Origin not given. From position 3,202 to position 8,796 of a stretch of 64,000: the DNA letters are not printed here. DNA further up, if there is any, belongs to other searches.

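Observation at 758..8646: Orphan three-gene envelope operon: OmpA-anchor, 509-aa secreted protein and 1764-aa membrane protein with no recognisable families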

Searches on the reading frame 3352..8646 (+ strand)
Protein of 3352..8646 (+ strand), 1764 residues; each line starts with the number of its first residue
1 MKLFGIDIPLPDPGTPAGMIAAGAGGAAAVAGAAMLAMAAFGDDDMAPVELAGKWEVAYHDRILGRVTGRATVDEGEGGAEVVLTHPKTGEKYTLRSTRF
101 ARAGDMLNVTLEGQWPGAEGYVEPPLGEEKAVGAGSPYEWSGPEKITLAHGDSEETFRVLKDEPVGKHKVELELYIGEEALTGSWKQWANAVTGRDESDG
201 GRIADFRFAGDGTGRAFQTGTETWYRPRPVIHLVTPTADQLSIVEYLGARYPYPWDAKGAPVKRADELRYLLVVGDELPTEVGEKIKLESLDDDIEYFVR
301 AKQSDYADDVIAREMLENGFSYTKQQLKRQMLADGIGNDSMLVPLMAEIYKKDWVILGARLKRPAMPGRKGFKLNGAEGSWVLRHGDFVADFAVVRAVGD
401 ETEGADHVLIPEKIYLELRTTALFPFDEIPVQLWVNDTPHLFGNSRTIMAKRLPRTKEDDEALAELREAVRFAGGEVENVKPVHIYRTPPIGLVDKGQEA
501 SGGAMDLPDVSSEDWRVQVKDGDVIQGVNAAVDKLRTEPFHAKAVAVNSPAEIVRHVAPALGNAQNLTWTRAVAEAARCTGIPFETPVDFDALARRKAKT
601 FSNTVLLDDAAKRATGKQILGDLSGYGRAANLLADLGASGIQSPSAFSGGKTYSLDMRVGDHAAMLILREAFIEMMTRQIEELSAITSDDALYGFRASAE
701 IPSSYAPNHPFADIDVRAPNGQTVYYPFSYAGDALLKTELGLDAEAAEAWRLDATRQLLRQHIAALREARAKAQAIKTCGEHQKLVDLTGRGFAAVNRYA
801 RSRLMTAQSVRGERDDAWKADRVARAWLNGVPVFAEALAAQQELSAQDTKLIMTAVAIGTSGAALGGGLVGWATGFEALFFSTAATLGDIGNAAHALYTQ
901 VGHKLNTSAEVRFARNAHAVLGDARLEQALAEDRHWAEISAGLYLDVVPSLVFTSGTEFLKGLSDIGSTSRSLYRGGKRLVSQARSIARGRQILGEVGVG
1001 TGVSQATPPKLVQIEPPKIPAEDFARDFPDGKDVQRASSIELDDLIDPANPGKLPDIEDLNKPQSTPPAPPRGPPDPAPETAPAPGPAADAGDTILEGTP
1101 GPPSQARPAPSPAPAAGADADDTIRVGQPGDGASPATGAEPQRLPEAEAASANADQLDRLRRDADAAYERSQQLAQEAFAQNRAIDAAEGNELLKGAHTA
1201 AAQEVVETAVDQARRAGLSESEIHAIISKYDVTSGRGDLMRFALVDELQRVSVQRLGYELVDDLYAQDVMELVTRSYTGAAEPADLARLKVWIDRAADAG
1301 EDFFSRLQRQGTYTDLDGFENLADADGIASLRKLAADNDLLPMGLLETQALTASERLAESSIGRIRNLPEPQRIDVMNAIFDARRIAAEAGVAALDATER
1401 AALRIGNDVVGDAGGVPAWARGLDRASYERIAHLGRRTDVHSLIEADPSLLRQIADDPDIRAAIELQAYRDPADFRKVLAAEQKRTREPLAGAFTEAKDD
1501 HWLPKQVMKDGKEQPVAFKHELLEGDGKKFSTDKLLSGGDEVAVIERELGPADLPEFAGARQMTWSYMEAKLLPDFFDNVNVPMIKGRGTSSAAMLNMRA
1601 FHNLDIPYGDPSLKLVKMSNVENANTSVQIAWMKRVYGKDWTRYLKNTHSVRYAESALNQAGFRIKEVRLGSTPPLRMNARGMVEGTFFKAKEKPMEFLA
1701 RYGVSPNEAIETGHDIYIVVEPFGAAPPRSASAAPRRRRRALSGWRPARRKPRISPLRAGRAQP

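Call 6: search_protein_families(library=pfam, proteins=[window:3352-8646:+], max_evalue=1)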
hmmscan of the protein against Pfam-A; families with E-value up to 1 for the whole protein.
window:3352-8646:+ (1764 aa): 0 families

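Call 7: search_protein_families(library=ncbifam, proteins=[window:3352-8646:+], max_evalue=1)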
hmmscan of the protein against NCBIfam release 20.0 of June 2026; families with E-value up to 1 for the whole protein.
window:3352-8646:+ (1764 aa): 1 family
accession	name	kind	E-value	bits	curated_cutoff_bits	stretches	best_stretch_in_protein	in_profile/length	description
NF040983.1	BimA_second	exception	0.036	12.9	600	1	1034-1155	55-176/381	trimeric autotransporter actin-nucleating factor BimA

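Call 8: find_homologous_proteins(query=window:3352-8646:+)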
Query window:3352-8646:+ (1764 aa): 6 proteins with E <= 0.001 among 8000 candidates.
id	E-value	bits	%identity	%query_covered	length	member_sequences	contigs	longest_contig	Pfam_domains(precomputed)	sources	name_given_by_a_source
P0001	0.0e+0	3962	100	100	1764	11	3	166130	-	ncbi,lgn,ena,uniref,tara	ncbi:hypothetical protein [uncultured Parvibaculum sp.]|uniref:hypothetical protein n=1 Tax=uncultur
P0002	0.0e+0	3567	91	100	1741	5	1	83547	-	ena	-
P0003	0.0e+0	3087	78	99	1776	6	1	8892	-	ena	-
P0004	0.0e+0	3072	78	100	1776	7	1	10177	-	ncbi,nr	ncbi:MAG: hypothetical protein KF899_11015 [Parvibaculum sp.]|nr:hypothetical protein [Parvibaculum 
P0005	0.0e+0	1587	48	97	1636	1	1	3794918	-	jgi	jgi:hypothetical protein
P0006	1.2e-132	462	32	51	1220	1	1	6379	-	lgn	-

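Call 10: find_encoding_contigs(protein=P0005, flank=10000, max_places=3)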
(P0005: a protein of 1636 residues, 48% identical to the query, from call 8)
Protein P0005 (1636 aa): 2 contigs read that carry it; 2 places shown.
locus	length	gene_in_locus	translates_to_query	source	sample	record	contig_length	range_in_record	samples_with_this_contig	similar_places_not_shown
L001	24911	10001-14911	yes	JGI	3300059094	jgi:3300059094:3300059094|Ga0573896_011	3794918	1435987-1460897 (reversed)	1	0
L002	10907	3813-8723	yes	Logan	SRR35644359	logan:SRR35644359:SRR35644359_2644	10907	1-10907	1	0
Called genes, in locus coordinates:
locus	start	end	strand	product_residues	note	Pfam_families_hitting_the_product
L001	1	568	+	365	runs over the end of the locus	PF03781:FGE-sulfatase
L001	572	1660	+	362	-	PF03781:FGE-sulfatase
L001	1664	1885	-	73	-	PF00364:Biotin_lipoyl, PF25917:BSH_RND (weak), PF25973:BSH_CzcB (faint), PF25984:BSH_YknX (weak)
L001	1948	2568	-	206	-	PF06080:DUF938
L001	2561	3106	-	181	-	PF01243:PNPOx_N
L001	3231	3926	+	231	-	PF04367:DUF502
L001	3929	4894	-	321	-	PF00561:Abhydrolase_1, PF12146:Hydrolase_4, PF12697:Abhydrolase_6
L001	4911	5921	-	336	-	PF08240:ADH_N, PF00107:ADH_zinc_N, PF13602:ADH_zinc_N_2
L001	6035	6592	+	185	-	PF00255:GSHPx, PF00578:AhpC-TSA (weak)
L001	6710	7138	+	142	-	PF01741:MscL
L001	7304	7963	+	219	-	PF03741:TerC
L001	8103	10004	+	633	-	-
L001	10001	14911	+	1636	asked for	-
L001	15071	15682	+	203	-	PF00857:Isochorismatase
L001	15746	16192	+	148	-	PF00903:Glyoxalase, PF13669:Glyoxalase_4 (weak), PF18029:Glyoxalase_6 (weak)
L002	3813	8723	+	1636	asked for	-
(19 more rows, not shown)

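Call 11: find_encoding_contigs(protein=P0006, flank=10000, max_places=3)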
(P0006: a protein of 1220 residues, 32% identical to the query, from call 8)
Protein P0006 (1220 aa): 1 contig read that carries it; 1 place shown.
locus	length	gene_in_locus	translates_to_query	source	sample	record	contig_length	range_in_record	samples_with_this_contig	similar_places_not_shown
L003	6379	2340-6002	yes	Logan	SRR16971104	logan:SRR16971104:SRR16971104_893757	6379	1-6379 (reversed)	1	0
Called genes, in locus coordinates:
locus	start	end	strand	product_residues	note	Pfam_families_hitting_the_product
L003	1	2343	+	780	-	?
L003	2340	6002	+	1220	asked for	-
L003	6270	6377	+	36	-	?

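Call 23: search_protein_families(library=padloc, proteins=[window:3352-8646:+], max_evalue=1)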
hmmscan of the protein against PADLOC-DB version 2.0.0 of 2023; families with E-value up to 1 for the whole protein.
window:3352-8646:+ (1764 aa): 0 families

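Call 26: find_related_loci(query=A1, collection=genome_contigs, flank=8000)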
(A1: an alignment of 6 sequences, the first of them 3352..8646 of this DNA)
Query A1 (1764 aa) in genome_contigs; peptide patterns used: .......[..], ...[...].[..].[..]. (x = any residue, [..] = any of these).
51 stretches matched a pattern; 6 encode a relative of the query (tblastn E <= 1e-3); 6 distinct loci.
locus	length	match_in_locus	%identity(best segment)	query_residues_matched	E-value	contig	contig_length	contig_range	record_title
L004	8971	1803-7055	78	1-1750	0e+0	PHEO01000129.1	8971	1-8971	MAG: Alphaproteobacteria bacterium HGW-Alphaproteobacteria-11 bjp_ig2157_scaffold_1431, whole genome shotgun sequence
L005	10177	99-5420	78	1-1759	0e+0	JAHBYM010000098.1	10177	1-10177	MAG: Parvibaculum sp. isolate ACE_PRO2 PRO2_98, whole genome shotgun sequence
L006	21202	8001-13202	77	1-1735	0e+0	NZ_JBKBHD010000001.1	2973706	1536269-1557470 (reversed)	MAG: Parvibaculum sp. isolate 21H_023.bin.16 NODE_1_length_2973706_cov_41.424329, whole genome shotgun sequence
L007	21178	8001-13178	92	1-1746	0e+0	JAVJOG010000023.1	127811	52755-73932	MAG: Parvibaculum sp. isolate A1-SPW-17 k141_5030, whole genome shotgun sequence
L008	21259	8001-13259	80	1-1764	0e+0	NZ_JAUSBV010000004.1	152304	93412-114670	MAG: Parvibaculum sp. isolate E9_concoct.bin.21 E9_k141_24709, whole genome shotgun sequence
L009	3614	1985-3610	26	45-690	1e-35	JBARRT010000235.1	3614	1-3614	MAG: Candidatus Acidiferrum sp. isolate MFD13499_ilm_asm_bin12 k127_440483, whole genome shotgun sequence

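Call 63: find_related_loci(query=A11, collection=metagenome_contigs, flank=10000)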
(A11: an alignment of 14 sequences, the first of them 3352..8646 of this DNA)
Query A11 (1764 aa) in metagenome_contigs; peptide patterns used: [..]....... (x = any residue, [..] = any of these).
311 stretches matched a pattern; 6 encode a relative of the query (tblastn E <= 1e-3); 6 distinct loci.
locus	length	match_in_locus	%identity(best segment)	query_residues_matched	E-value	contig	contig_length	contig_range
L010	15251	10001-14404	29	51-1723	2e-77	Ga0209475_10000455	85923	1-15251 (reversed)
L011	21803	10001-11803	25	250-936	6e-38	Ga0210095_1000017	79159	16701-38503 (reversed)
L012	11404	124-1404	27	478-985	7e-28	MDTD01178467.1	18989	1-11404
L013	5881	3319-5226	24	219-946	1e-26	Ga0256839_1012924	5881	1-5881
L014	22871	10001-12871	25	51-953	7e-18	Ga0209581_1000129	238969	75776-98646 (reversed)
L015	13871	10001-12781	24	49-1005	2e-15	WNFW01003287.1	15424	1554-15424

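Call 65: search_protein_families(library=pfam, proteins=[L014:9851-14296:+, L011:8513-13207:+, L012:1-6294:+, L015:9914-13870:+], max_evalue=0.01)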
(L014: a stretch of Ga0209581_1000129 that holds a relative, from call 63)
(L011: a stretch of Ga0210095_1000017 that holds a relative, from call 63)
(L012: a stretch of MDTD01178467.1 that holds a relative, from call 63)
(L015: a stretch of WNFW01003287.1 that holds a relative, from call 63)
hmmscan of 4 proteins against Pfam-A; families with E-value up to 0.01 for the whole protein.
L014:9851-14296:+ (1481 aa): 0 families

L011:8513-13207:+ (1564 aa): 0 families

L012:1-6294:+ (2097 aa): 1 family
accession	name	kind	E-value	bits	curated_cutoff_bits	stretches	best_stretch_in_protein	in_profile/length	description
PF17041.10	SasG_E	-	0.001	19.5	25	0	1574-1590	7-23/48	E domain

L015:9914-13870:+ (1319 aa): 0 families

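Call 68: search_protein_families(library=pfam, proteins=[L014:6976-7968:+, L014:7986-9854:+, L015:7900-9024:+, L015:9033-9908:+, L015:5785-7875:+, L015:3078-5747:+, L013:705-2273:+, L012:6296-9082:-, L011:2940-5849:+, L010:14543-15250:+], max_evalue=0.01)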
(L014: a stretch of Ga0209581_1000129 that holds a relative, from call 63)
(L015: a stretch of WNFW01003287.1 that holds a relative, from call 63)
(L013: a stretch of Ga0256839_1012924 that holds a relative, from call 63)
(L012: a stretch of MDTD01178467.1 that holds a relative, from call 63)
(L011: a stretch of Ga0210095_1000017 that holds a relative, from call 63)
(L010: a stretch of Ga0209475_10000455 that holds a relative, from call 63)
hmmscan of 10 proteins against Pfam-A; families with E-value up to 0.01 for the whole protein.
L014:6976-7968:+ (330 aa): 3 families
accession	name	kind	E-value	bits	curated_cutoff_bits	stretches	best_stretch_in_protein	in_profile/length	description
PF00691.25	OmpA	-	9.6e-24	84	27.2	1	227-323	1-98/98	OmpA family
PF16234.10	DUF4892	-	2.1e-06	27.8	28.8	1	27-109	1-89/183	Domain of unknown function (DUF4892)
PF05359.17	DUF748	-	0.00028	19.5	50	0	220-271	875-926/1037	Domain of Unknown Function (DUF748)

L014:7986-9854:+ (622 aa): 0 families

L015:7900-9024:+ (374 aa): 0 families

L015:9033-9908:+ (291 aa): 0 families

L015:5785-7875:+ (696 aa): 5 families
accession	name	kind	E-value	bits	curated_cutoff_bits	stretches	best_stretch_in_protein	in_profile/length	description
PF07738.19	Sad1_UNC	-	2.5e-16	60.3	22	2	458-534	57-131/132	Sad1 / UNC-like C-terminal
PF13519.12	VWA_2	-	6.9e-10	39.9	27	1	195-305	3-107/107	von Willebrand factor type A domain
PF00092.34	VWA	-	2.1e-09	38.3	23.8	1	193-366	2-171/174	von Willebrand factor type A domain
PF22633.2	F5_F8_type_C_2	-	2.6e-07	31.6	27.8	0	441-510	27-91/91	NedA-like, galactose-binding domain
PF16737.10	PHF12_MRG_bd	-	0.00013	22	27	0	608-626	8-26/40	PHD finger protein 12 MRG binding domain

L015:3078-5747:+ (889 aa): 3 families
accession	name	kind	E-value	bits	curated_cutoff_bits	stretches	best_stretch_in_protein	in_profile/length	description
PF12895.13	ANAPC3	-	0.00093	19.9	27.2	1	793-850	25-81/82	Anaphase-promoting complex, cyclosome, subunit 3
PF09976.15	TPR_21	-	0.0049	17.1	25.5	1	798-858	120-179/193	Tetratricopeptide repeat-like domain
PF13432.12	TPR_16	-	0.0094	16.8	32.7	1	798-853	4-59/65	Tetratricopeptide repeat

L013:705-2273:+ (522 aa): 0 families

L012:6296-9082:- (928 aa): 0 families

L011:2940-5849:+ (969 aa): 1 family
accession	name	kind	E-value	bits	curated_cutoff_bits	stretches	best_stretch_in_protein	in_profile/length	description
PF00246.29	Peptidase_M14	-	1.2e-09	38.6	21.6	1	131-260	2-105/286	Zinc carboxypeptidase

L010:14543-15250:+ (236 aa): 3 families
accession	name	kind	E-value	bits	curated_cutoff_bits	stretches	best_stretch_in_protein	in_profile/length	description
PF03466.25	LysR_substrate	-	2.1e-20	73.5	28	1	116-234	2-118/209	LysR substrate binding domain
PF00126.33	HTH_1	-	1.1e-15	57.8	26.6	1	32-90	1-59/60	Bacterial regulatory helix-turn-helix protein, lysR family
PF14549.12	P22_Cro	-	0.0077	16.4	30.2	0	40-63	5-28/60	DNA-binding transcriptional regulator Cro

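Call 90: search_dna_similar(query=L014:13241-14296:+, collection=plasmids, mode=protein, max_evalue=0.001, max_rows=20)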
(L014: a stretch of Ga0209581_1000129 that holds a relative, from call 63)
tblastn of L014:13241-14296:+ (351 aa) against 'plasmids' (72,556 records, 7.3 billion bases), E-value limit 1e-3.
No match.
